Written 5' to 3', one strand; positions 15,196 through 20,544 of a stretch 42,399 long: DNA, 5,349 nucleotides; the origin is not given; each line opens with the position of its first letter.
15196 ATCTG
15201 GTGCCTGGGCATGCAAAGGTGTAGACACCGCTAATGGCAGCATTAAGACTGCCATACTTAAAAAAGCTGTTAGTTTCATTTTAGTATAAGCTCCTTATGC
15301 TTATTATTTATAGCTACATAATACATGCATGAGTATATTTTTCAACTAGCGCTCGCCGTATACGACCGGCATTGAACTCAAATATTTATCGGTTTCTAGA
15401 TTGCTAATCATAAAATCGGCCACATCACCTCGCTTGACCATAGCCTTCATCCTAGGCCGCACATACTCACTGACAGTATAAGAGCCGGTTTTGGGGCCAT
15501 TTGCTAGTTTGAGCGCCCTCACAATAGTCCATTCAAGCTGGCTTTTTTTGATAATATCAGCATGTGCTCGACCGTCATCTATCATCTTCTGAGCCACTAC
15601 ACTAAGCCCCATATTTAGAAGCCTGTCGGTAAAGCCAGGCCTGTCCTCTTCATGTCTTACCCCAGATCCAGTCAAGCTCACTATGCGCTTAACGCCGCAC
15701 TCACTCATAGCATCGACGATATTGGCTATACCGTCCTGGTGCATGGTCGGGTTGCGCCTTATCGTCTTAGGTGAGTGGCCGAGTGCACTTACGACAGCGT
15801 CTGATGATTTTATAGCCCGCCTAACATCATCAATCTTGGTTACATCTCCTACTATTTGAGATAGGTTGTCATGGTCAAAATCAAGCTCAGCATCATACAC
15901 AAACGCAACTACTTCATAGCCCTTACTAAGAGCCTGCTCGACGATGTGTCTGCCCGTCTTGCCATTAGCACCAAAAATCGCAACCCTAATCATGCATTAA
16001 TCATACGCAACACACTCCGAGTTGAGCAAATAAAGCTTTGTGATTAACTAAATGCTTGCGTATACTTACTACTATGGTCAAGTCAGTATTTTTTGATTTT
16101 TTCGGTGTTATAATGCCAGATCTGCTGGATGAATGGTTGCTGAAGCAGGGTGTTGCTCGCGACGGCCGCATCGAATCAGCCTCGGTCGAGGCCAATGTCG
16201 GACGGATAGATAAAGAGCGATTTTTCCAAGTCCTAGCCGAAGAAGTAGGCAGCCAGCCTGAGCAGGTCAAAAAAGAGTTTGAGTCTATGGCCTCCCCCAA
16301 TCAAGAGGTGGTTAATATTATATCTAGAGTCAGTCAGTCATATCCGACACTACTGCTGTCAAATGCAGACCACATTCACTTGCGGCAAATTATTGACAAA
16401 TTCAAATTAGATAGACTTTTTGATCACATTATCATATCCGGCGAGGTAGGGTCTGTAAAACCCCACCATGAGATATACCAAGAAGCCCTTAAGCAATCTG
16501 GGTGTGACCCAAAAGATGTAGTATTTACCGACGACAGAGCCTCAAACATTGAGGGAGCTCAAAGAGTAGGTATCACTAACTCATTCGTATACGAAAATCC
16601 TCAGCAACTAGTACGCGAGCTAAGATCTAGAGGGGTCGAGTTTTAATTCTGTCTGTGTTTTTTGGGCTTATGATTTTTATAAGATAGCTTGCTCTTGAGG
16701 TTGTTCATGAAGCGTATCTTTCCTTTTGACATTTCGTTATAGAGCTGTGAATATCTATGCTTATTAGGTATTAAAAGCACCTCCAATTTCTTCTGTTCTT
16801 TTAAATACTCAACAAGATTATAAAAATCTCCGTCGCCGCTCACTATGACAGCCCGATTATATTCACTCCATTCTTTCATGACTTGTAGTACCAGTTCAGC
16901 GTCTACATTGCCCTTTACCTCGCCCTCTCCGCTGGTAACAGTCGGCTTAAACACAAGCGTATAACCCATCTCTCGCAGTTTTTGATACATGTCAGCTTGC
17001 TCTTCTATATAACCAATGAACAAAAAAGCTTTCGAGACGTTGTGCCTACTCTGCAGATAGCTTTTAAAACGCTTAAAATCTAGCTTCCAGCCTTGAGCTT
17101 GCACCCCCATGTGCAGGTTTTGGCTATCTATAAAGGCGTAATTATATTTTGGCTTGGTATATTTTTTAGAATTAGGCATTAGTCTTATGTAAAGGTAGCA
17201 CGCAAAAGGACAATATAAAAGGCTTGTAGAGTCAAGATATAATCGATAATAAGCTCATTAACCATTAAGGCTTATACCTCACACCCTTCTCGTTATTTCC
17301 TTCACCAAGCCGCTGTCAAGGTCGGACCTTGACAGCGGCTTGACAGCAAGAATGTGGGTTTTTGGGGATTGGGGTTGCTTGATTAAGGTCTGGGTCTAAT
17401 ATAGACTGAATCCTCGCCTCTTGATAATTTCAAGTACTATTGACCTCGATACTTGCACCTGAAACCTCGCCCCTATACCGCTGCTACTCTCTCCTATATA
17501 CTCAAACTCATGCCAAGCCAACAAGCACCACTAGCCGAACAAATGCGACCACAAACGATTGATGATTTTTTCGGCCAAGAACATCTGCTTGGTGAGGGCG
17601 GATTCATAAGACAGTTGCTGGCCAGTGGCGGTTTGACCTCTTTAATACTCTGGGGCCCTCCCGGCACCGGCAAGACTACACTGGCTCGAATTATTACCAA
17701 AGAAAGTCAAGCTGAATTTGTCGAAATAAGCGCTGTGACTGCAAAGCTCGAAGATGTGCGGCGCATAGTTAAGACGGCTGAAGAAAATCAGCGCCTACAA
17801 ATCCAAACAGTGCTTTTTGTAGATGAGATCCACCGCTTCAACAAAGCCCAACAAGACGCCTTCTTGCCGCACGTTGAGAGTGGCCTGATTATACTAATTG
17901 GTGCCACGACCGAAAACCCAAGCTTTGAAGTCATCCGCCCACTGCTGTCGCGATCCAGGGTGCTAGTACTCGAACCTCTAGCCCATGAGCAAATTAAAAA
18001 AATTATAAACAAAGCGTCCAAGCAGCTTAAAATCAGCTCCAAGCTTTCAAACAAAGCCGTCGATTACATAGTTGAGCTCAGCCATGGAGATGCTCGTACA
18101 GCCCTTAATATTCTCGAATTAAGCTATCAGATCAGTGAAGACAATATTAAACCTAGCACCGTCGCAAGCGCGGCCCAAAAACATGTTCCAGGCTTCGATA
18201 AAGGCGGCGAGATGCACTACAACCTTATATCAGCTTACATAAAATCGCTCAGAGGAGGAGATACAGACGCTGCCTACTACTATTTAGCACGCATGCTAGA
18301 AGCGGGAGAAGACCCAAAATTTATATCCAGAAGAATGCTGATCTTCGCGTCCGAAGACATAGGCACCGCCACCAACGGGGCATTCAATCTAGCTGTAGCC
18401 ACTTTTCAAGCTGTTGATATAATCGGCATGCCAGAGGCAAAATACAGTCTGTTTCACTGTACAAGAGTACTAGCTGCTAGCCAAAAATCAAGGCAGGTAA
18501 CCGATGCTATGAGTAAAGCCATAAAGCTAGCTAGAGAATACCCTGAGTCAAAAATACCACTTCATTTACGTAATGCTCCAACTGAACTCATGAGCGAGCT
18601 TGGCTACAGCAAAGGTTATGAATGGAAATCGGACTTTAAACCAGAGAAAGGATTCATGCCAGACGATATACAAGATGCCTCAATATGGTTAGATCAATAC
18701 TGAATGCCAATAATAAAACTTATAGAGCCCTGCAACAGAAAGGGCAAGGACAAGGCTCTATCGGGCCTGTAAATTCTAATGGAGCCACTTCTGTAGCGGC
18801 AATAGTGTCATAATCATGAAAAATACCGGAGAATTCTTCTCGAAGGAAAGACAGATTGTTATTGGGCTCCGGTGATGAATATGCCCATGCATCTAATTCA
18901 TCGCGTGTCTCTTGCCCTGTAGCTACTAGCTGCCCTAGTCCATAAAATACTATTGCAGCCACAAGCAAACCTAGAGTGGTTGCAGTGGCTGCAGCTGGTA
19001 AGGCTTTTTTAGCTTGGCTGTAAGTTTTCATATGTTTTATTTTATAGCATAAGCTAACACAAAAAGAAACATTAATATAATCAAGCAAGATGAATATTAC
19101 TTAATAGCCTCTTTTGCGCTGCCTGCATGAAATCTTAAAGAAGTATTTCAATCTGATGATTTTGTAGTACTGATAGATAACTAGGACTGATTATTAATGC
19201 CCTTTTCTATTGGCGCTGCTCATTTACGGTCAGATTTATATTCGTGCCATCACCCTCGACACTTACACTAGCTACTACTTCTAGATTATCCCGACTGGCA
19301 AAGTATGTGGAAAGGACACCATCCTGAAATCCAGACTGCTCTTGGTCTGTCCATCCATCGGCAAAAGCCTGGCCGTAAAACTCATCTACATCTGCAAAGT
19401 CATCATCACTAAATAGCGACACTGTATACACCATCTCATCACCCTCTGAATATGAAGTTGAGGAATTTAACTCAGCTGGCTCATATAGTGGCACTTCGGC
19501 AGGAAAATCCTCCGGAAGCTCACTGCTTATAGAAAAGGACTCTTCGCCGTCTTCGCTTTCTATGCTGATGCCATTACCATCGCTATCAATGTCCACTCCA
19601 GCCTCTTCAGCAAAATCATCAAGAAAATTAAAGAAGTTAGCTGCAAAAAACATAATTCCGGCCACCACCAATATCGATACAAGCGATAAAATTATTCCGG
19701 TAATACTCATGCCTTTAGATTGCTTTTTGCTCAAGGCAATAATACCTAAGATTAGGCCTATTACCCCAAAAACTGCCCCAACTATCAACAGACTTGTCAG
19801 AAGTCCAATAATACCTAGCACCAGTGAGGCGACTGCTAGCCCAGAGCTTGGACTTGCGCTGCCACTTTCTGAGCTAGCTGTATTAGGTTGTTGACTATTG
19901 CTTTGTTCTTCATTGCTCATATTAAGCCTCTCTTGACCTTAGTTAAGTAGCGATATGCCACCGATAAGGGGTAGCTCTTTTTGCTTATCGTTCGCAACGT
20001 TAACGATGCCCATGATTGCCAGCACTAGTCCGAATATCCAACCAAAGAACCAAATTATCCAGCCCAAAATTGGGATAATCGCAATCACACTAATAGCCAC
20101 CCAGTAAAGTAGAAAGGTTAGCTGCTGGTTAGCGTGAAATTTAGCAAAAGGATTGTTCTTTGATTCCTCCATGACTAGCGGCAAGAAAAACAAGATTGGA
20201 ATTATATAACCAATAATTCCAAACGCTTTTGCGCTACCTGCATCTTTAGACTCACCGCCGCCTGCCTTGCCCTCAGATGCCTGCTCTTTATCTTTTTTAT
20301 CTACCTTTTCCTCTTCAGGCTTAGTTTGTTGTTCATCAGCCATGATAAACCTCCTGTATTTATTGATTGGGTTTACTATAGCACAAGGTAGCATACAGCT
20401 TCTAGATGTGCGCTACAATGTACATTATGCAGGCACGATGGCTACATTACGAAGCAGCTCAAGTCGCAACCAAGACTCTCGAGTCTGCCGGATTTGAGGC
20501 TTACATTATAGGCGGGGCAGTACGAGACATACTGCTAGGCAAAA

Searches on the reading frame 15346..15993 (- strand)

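Call 83: search_protein_families(library=pfam, proteins=[window:15346-15993:-], max_evalue=0.00001)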
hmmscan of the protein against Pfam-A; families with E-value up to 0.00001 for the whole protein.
window:15346-15993:- (215 aa): 3 families
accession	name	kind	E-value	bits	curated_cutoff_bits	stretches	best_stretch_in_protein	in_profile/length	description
PF13460.12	NAD_binding_10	-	4.2e-39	134.8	27.2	1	8-200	1-182/184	NAD(P)H-binding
PF01370.27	Epimerase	-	2e-10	41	20.9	1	5-111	2-117/240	NAD dependent epimerase/dehydratase family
PF05368.20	NmrA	-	2.2e-09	37.8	27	1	3-105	4-103/298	NmrA-like family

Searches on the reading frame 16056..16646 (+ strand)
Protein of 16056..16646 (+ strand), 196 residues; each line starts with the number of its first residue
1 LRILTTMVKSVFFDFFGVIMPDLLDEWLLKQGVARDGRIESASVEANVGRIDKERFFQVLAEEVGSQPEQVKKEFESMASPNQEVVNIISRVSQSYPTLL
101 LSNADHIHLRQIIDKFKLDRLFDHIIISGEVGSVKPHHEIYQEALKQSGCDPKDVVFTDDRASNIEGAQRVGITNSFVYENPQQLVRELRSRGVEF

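Call 83: search_protein_families(library=pfam, proteins=[window:16056-16646:+], max_evalue=0.00001)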
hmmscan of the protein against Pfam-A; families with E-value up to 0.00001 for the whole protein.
window:16056-16646:+ (196 aa): 2 families
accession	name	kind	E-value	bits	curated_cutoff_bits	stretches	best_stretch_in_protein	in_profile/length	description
PF13419.12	HAD_2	-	5.3e-15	56.4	23.8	1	69-174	67-174/178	Haloacid dehalogenase-like hydrolase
PF00702.32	Hydrolase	-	5.6e-15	56.7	26.4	1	9-172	2-191/191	haloacid dehalogenase-like hydrolase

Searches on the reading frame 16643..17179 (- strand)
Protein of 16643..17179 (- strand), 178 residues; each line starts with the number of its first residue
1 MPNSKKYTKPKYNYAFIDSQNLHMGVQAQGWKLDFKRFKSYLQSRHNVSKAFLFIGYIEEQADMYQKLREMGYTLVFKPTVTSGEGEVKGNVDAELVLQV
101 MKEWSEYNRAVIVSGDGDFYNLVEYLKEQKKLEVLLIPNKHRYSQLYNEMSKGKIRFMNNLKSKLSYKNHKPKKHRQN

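Call 83: search_protein_families(library=pfam, proteins=[window:16643-17179:-], max_evalue=0.00001)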
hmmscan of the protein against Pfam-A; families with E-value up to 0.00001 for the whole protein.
window:16643-17179:- (178 aa): 1 family
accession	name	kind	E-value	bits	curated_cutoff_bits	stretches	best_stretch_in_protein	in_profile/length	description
PF01936.24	NYN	-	4.5e-18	66.6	24.2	1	16-147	5-135/145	NYN domain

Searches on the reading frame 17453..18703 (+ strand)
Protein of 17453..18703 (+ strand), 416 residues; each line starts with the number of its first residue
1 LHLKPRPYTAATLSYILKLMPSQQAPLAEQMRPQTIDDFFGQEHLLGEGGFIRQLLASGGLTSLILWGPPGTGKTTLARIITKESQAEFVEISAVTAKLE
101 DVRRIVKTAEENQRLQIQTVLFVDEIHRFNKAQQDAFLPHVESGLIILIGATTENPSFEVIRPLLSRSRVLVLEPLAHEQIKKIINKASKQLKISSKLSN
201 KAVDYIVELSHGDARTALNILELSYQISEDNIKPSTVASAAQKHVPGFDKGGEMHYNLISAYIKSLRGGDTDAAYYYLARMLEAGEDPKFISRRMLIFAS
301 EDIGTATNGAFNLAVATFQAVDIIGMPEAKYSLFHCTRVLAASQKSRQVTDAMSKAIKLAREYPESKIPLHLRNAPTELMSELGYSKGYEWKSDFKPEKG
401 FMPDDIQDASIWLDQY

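Call 83: search_protein_families(library=pfam, proteins=[window:17453-18703:+], max_evalue=0.00001)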
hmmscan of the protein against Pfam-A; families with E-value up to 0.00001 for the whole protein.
window:17453-18703:+ (416 aa): 7 families
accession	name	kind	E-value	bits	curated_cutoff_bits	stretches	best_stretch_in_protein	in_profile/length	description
PF12002.13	MgsA_C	-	3.8e-46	157.5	27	1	268-408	1-144/167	MgsA AAA+ ATPase C terminal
PF16193.11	AAA_assoc_2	-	1.9e-20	73.3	34.3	1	196-267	5-81/81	AAA C-terminal domain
PF00004.35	AAA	-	3.7e-18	66.7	21.2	1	64-170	1-123/131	ATPase family associated with various cellular activities (AAA)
PF05496.18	RuvB_N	-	1.5e-14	54.5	27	1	31-151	1-119/159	Holliday junction DNA helicase RuvB P-loop domain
PF13191.12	AAA_16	-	2.6e-06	28.5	32.6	0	57-99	20-73/167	AAA ATPase domain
PF01078.27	Mg_chelatase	-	3.4e-06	27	20.3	0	56-97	17-62/207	Magnesium chelatase, subunit ChlI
PF20720.3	nSTAND3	-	7.7e-06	26.1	27.2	0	64-126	20-74/155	Novel STAND NTPase 3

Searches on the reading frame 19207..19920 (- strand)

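Call 83: search_protein_families(library=pfam, proteins=[window:19207-19920:-], max_evalue=0.00001)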
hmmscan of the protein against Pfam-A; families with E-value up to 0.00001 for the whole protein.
window:19207-19920:- (237 aa): 1 family
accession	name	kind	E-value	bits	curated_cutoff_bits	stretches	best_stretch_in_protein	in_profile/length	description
PF13828.11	DUF4190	-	6.4e-07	29.5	35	1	28-86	1-59/62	Domain of unknown function (DUF4190)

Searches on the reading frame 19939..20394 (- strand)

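Call 83: search_protein_families(library=pfam, proteins=[window:19939-20394:-], max_evalue=0.00001)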
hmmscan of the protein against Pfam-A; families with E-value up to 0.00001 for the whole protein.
window:19939-20394:- (151 aa): 1 family
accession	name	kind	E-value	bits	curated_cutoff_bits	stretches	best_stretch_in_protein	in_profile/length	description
PF09685.15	DUF4870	-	3e-08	34.1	25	1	60-144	13-103/107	Domain of unknown function (DUF4870)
